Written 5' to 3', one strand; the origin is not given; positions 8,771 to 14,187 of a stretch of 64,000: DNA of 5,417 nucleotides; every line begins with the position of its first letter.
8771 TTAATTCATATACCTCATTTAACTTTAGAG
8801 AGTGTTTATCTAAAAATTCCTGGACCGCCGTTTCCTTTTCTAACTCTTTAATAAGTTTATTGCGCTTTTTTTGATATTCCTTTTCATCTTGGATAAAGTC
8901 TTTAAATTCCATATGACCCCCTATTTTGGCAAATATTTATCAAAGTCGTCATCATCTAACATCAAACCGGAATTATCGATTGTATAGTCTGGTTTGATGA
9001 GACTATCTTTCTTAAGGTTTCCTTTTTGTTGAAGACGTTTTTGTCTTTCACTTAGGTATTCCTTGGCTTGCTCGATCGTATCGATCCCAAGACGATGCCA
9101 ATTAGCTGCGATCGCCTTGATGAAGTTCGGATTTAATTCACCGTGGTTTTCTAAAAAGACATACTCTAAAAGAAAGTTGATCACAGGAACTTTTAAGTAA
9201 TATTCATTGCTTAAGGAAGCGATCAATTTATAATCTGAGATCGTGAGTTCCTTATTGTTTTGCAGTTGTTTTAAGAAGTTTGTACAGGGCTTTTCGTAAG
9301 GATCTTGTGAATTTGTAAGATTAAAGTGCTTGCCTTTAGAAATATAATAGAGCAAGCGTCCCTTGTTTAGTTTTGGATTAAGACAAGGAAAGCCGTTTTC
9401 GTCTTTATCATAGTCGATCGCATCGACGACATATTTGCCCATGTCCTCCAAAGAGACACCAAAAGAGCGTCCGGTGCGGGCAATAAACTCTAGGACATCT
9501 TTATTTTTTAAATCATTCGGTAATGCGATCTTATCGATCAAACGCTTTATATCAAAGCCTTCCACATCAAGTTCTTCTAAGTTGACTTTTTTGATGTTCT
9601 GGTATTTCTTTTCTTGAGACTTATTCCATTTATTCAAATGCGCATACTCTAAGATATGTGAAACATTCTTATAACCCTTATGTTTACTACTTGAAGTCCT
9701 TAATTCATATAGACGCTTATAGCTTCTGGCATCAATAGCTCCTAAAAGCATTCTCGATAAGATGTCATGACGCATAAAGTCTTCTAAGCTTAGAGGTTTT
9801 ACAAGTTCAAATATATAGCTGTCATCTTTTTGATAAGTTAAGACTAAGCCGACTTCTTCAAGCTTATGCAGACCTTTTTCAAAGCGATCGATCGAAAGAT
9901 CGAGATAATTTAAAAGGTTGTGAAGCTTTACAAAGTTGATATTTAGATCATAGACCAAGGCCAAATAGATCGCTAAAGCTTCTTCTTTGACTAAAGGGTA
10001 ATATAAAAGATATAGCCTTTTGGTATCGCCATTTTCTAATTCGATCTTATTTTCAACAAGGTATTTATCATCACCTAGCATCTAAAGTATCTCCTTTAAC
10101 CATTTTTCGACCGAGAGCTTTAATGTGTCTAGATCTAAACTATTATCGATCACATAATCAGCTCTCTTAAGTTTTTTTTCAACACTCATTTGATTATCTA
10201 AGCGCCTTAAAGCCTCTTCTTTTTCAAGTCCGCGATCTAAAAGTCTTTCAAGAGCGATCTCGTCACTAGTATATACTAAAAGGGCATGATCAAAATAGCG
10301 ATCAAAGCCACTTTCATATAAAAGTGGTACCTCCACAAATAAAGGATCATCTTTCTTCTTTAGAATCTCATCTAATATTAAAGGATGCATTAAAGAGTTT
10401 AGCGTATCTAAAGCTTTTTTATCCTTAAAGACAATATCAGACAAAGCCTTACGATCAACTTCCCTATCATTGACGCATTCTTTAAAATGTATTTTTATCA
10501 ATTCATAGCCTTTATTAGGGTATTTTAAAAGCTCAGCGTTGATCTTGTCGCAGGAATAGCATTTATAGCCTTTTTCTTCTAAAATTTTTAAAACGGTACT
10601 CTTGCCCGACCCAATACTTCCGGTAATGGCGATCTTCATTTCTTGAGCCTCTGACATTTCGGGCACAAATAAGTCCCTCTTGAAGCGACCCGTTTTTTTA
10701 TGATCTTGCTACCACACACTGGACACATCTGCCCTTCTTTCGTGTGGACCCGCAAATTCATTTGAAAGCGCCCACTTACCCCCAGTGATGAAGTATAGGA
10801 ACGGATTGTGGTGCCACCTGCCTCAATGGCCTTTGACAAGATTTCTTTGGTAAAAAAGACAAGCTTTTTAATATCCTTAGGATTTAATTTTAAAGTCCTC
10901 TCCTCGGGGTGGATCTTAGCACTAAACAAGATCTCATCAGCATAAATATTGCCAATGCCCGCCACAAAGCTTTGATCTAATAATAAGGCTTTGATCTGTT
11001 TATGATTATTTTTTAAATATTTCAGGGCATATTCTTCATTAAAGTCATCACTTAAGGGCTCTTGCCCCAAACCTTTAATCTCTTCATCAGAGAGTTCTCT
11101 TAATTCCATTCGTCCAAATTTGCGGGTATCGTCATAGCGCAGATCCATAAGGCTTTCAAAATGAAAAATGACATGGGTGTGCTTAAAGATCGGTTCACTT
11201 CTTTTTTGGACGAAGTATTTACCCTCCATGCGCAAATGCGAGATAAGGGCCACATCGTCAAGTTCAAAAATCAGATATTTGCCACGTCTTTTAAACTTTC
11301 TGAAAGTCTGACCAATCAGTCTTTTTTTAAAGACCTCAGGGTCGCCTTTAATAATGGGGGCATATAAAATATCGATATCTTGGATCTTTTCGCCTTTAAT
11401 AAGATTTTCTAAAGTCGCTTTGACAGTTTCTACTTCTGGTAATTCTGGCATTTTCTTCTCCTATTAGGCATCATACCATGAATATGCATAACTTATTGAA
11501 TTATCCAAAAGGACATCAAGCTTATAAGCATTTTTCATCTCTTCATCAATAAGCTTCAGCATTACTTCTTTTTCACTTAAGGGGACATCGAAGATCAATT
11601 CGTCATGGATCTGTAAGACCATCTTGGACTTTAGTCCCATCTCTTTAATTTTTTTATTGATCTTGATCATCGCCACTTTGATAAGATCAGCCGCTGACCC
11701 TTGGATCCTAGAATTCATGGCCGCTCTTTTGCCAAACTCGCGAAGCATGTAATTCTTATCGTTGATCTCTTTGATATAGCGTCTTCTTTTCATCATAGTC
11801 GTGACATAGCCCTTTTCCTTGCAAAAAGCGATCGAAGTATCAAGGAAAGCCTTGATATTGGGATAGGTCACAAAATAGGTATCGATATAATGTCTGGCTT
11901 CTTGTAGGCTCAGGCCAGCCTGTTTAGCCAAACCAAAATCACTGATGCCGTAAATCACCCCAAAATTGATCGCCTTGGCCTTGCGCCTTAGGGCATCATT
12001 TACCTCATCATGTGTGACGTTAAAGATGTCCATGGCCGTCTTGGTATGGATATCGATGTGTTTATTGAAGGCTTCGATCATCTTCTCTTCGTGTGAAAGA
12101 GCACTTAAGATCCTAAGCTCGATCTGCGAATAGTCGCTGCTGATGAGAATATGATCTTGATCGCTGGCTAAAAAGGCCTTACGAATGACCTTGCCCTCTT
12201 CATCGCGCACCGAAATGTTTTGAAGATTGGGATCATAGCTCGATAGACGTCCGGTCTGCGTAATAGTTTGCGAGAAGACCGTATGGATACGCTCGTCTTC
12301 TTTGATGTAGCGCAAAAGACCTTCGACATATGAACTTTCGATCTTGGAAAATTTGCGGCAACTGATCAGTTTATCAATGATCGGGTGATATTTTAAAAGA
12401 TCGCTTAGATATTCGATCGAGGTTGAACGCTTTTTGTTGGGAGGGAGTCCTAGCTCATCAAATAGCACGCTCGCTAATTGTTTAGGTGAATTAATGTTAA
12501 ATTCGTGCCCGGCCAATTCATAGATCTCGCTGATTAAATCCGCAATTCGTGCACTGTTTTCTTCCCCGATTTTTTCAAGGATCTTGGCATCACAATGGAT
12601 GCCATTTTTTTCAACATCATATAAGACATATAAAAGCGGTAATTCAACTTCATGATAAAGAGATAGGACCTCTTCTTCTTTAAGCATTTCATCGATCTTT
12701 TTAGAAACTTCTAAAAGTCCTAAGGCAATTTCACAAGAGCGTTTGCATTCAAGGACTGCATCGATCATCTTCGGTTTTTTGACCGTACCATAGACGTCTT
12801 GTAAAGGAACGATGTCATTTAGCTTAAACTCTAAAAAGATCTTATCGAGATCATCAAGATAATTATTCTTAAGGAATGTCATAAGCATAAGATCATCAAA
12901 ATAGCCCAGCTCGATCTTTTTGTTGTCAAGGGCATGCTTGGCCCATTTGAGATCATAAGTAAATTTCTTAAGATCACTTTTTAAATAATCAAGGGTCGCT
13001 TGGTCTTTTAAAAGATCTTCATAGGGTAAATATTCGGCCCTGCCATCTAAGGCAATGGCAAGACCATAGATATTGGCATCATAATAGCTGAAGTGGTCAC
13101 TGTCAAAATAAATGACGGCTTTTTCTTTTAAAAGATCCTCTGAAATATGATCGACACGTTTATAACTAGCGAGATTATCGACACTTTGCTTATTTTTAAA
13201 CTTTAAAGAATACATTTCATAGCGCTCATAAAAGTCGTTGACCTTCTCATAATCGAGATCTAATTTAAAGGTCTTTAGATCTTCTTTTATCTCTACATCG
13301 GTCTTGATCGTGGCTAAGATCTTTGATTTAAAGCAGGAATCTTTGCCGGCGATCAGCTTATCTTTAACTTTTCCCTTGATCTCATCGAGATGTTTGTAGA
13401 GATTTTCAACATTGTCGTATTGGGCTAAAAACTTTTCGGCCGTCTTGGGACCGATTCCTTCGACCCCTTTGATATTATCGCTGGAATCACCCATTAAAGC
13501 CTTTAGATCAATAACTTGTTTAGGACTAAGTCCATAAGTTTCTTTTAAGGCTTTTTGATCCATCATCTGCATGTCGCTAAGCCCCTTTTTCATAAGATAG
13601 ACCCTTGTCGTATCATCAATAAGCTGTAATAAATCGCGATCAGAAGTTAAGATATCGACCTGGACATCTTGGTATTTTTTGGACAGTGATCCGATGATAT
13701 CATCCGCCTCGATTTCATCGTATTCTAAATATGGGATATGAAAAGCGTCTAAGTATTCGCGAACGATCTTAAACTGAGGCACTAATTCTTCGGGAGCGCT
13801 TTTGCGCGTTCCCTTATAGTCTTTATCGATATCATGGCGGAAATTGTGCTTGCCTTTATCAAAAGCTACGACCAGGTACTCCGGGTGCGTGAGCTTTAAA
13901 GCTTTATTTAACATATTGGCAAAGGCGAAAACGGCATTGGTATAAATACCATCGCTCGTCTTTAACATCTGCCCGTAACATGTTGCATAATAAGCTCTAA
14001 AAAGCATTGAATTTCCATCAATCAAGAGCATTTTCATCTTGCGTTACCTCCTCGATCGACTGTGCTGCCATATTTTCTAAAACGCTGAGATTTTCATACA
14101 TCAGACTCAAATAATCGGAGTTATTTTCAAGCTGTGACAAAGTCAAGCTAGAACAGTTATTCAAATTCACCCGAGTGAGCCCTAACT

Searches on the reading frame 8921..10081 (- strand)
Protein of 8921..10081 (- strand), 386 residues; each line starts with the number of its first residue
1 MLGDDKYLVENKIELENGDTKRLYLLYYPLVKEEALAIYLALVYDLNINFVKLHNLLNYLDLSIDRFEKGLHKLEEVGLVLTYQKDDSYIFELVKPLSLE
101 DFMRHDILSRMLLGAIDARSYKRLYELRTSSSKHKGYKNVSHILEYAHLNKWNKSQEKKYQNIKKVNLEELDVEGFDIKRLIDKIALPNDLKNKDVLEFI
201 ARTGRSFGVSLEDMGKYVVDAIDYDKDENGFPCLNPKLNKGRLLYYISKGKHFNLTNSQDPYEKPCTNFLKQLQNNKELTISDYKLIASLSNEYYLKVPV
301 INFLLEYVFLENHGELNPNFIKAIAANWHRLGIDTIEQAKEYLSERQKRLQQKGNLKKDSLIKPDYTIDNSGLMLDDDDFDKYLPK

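Call 43: search_protein_families(library=pfam, proteins=[window:8921-10081:-], max_evalue=0.00001)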
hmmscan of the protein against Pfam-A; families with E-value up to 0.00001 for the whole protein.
window:8921-10081:- (386 aa): 1 family
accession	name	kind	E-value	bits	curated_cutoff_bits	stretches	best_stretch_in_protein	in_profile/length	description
PF07261.16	DnaB_2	-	1.3e-13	50.9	22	1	275-342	8-73/74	Replication initiation and membrane attachment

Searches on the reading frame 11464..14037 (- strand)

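Call 43: search_protein_families(library=pfam, proteins=[window:11464-14037:-], max_evalue=0.00001)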
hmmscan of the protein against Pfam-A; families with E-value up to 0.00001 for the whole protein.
window:11464-14037:- (857 aa): 4 families
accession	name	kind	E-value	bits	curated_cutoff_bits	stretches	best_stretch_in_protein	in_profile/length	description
PF00476.26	DNA_pol_A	-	1.8e-143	478.5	34.3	1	485-856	2-381/381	DNA polymerase family A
PF02739.22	5_3_exonuc_N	-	6.1e-54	182.6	34.3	1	2-169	1-164/164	5'-3' exonuclease, N-terminal resolvase-like domain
PF01367.25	5_3_exonuc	-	2.2e-32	111.9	40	1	171-260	2-92/97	5'-3' exonuclease, C-terminal SAM fold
PF22619.2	DNA_polI_exo1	-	6.5e-09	36.2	27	1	310-424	2-120/140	DNA polymerase I, ribonuclease H-like domain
